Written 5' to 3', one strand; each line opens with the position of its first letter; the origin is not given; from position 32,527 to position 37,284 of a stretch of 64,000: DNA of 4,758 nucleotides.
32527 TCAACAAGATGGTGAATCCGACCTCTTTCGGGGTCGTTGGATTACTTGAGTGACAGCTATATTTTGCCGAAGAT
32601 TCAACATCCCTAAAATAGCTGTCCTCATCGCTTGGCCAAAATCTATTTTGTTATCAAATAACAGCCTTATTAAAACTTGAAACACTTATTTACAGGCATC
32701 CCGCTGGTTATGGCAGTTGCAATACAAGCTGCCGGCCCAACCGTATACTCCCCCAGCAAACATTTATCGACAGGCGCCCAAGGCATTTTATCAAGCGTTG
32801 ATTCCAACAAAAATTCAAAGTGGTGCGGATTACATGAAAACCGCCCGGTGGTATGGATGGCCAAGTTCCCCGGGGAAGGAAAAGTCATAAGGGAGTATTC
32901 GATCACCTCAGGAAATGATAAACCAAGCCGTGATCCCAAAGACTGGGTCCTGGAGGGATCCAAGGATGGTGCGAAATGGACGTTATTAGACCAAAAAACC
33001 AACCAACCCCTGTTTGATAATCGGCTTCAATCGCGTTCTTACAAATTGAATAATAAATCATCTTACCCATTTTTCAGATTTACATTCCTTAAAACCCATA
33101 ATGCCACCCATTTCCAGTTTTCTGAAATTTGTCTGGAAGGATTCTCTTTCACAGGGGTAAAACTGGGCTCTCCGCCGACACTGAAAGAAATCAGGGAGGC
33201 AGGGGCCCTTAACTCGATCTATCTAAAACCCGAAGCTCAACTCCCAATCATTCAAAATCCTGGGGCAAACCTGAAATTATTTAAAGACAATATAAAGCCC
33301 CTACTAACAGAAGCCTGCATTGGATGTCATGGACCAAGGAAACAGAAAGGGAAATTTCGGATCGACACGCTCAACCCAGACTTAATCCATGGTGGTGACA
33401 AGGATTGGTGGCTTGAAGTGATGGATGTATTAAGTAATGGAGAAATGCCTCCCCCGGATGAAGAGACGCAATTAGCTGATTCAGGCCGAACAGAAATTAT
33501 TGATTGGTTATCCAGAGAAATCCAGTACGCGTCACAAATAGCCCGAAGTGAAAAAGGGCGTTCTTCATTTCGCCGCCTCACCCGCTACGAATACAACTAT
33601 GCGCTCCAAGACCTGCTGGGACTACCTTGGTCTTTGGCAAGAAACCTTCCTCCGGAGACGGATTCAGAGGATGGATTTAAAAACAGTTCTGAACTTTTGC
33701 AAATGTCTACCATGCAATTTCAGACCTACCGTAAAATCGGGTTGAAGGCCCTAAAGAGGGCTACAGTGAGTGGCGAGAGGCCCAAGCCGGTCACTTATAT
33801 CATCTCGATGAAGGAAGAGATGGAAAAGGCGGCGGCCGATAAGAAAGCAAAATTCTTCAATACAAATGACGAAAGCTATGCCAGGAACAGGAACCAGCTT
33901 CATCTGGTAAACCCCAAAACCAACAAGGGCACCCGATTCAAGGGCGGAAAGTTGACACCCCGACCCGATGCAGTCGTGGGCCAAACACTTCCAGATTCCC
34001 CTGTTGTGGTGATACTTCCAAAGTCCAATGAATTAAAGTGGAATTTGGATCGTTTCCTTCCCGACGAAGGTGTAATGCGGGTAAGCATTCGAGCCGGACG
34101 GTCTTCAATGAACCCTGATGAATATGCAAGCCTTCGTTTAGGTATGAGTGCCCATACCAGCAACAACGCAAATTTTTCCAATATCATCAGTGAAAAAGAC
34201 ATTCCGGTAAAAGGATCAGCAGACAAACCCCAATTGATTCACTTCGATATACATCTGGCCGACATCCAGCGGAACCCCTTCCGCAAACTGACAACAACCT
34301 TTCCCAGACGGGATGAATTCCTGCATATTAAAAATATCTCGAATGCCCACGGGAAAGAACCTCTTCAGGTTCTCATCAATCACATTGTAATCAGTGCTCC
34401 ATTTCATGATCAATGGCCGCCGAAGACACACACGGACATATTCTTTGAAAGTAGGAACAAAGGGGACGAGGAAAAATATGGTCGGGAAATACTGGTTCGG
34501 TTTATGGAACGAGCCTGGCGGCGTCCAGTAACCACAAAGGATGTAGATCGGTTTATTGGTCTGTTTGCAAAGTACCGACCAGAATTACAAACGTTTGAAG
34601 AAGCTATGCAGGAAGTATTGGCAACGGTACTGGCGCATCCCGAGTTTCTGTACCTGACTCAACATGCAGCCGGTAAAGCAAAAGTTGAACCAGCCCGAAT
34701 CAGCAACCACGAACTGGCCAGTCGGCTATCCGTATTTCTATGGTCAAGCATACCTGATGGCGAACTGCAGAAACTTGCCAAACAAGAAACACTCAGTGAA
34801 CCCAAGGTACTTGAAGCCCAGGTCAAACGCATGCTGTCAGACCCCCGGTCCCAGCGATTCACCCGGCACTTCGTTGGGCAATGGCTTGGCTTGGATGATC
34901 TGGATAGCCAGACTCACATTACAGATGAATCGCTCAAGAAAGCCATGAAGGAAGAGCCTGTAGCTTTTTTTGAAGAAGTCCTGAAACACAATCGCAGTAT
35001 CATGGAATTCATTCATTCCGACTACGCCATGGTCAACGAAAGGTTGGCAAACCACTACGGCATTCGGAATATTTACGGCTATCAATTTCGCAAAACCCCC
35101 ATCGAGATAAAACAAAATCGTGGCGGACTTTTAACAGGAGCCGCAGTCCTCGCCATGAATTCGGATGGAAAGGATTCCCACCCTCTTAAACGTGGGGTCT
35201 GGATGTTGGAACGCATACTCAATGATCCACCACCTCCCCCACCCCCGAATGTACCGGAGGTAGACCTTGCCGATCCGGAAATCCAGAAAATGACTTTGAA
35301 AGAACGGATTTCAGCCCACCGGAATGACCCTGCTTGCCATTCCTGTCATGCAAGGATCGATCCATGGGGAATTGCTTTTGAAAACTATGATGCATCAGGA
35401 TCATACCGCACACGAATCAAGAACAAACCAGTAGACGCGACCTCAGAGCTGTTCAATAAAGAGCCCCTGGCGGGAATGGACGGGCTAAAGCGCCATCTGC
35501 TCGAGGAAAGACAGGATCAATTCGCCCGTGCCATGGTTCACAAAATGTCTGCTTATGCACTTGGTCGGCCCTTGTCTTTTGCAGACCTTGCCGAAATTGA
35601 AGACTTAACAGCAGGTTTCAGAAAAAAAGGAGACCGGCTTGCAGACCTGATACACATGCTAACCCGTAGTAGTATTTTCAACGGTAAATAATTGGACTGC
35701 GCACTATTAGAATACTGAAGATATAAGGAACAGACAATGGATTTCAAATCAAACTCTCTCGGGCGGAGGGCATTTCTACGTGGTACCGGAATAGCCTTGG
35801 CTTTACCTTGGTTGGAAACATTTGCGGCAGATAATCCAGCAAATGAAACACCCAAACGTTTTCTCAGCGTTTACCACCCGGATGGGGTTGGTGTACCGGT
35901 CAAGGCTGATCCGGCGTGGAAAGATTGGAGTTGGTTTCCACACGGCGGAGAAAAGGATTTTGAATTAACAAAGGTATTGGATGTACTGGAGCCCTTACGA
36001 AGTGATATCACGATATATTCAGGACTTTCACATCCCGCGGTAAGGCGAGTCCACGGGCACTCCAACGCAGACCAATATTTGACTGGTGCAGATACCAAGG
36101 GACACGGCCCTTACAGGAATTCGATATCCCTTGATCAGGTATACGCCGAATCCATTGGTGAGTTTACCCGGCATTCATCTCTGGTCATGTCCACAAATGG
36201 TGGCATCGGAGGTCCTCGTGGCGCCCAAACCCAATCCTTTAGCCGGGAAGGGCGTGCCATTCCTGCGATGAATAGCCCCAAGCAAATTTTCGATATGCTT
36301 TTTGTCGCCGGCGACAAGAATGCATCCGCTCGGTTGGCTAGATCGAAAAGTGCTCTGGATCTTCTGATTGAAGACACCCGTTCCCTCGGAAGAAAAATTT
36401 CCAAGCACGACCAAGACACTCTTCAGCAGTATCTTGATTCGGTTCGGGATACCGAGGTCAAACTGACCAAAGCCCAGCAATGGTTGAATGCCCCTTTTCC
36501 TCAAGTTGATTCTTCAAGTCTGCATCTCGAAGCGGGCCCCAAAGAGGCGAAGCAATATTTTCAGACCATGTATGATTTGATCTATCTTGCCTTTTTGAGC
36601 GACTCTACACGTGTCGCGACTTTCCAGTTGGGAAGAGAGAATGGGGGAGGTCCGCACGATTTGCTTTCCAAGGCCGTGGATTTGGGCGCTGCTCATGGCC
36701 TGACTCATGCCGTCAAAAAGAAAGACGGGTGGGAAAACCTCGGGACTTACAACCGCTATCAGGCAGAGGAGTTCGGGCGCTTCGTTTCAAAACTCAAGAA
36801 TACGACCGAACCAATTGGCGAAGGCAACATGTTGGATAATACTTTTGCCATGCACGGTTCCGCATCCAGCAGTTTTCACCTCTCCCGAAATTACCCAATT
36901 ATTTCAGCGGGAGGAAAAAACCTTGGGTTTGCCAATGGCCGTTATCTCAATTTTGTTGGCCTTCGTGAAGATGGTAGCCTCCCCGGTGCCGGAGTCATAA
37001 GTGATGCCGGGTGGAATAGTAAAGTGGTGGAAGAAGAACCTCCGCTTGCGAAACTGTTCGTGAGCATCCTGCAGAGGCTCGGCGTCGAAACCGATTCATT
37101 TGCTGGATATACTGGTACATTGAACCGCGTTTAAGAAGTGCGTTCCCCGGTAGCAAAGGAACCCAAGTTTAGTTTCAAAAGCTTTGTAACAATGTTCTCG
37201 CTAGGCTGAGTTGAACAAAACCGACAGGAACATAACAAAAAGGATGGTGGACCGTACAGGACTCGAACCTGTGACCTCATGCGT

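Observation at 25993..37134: ECF sigma / FecR anti-sigma cassette followed by two tandem DUF1592-like / DUF1552-like pairs: a putative signal-controlled periplasmic module of unknown function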

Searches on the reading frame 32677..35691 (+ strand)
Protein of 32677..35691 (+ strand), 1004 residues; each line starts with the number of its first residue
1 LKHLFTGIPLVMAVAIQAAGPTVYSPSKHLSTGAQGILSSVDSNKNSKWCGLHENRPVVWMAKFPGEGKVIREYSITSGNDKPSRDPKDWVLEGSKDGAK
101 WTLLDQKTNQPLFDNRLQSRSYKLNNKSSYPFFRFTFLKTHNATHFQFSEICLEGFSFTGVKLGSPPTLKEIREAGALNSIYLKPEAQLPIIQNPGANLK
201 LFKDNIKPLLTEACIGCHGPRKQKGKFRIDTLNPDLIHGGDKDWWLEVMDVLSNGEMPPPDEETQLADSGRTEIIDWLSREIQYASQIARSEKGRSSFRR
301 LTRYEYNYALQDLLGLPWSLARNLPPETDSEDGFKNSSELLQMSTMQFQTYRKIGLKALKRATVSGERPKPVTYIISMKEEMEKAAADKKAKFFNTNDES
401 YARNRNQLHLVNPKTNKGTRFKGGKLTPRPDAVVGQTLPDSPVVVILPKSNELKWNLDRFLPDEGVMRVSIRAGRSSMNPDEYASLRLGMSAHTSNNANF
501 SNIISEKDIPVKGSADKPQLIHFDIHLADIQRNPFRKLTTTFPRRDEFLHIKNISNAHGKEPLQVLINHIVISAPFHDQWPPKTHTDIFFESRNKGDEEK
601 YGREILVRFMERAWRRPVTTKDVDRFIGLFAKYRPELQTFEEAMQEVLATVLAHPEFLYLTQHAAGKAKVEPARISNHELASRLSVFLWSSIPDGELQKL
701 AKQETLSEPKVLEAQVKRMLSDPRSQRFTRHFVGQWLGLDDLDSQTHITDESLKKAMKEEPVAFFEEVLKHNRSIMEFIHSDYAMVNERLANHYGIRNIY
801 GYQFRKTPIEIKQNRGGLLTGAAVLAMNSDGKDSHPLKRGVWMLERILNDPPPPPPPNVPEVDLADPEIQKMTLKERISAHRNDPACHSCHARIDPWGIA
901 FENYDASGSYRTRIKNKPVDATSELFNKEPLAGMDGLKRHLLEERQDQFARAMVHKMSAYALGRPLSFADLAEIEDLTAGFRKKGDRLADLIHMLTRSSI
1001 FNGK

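Call 3: search_protein_families(library=pfam, proteins=[window:32677-35691:+], max_evalue=0.01)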
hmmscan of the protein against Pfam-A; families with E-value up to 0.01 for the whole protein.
window:32677-35691:+ (1004 aa): 9 families
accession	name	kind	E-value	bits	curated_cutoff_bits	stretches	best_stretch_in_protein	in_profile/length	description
PF07631.16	PSD4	-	1.1e-39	136.3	23.3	1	675-796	1-128/128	Protein of unknown function (DUF1592)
PF07627.16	PSCyt3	-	2.8e-31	108.1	27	1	815-913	1-97/98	Protein of unknown function (DUF1588)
PF07637.16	PSD5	-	1.7e-18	67.1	34.2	1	603-661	3-61/62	Protein of unknown function (DUF1595)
PF07624.16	PSD2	-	1.9e-18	66.4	25.8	1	929-1001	3-74/74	Protein of unknown function (DUF1585)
PF07626.16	PSD3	-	2e-15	57.4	23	1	299-363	1-64/65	Protein of unknown function (DUF1587)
PF07635.16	PSCyt1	-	1.6e-06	29.1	22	1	214-261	1-59/59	Planctomycete cytochrome C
PF00754.31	F5_F8_type_C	-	1.9e-05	25.2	28.2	1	35-143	12-118/127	F5/8 type C domain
PF22633.2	F5_F8_type_C_2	-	0.00042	21.3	27.8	1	41-111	3-72/91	NedA-like, galactose-binding domain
PF13442.11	Cytochrome_CBB3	-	0.0023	18.6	27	0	208-278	8-68/68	Cytochrome C oxidase, cbb3-type, subunit III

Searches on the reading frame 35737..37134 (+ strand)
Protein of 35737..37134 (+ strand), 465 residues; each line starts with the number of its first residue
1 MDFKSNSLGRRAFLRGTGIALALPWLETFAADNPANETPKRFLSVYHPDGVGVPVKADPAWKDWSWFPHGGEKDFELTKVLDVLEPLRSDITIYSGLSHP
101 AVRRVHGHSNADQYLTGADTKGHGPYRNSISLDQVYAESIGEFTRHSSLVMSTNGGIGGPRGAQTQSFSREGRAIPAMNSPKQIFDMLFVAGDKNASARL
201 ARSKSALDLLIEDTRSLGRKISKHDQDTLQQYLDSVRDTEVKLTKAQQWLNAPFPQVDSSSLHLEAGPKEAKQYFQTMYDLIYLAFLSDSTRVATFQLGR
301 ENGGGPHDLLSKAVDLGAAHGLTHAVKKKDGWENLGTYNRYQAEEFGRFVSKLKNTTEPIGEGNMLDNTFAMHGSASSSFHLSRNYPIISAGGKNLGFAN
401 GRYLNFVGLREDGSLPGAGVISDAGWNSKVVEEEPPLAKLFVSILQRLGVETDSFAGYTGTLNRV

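Call 3: search_protein_families(library=pfam, proteins=[window:35737-37134:+], max_evalue=0.01)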
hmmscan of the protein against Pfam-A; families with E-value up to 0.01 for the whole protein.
window:35737-37134:+ (465 aa): 1 family
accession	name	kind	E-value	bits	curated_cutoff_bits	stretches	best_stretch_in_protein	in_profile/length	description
PF07586.16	HXXSHH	-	7.7e-70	236.3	30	1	41-346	1-306/307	Protein of unknown function (DUF1552)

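Call 94: find_related_loci(query=window:35737-37134:+, collection=metagenome_contigs, flank=10000)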
Query window:35737-37134:+ (465 aa) in metagenome_contigs; peptide patterns used: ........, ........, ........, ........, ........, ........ (x = any residue, [..] = any of these).
572 stretches matched a pattern; 518 encode a relative of the query (tblastn E <= 1e-3); the best 80 are kept; 80 distinct loci.
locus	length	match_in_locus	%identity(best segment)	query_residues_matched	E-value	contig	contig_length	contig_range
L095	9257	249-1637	89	4-465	0e+0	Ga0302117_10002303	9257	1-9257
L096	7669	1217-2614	88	1-465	0e+0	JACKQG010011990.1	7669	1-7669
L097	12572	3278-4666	89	4-465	0e+0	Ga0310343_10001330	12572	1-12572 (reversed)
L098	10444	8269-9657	89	4-465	0e+0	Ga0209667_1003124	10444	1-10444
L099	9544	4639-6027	89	4-465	0e+0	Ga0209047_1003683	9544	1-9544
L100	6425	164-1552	87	4-465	0e+0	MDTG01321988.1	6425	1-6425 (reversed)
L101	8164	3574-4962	85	4-465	0e+0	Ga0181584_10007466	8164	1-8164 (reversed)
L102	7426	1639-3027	84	4-465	0e+0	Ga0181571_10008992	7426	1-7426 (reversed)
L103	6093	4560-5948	84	4-465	0e+0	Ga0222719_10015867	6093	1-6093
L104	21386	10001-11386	84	5-465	0e+0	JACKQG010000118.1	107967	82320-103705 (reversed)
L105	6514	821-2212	83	1-462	0e+0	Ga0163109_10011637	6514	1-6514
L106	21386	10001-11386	83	5-465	0e+0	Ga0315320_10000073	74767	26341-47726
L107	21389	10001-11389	83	4-465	0e+0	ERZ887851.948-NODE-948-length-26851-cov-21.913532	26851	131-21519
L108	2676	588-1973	83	5-465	0e+0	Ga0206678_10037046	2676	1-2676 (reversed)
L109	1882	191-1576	83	5-465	0e+0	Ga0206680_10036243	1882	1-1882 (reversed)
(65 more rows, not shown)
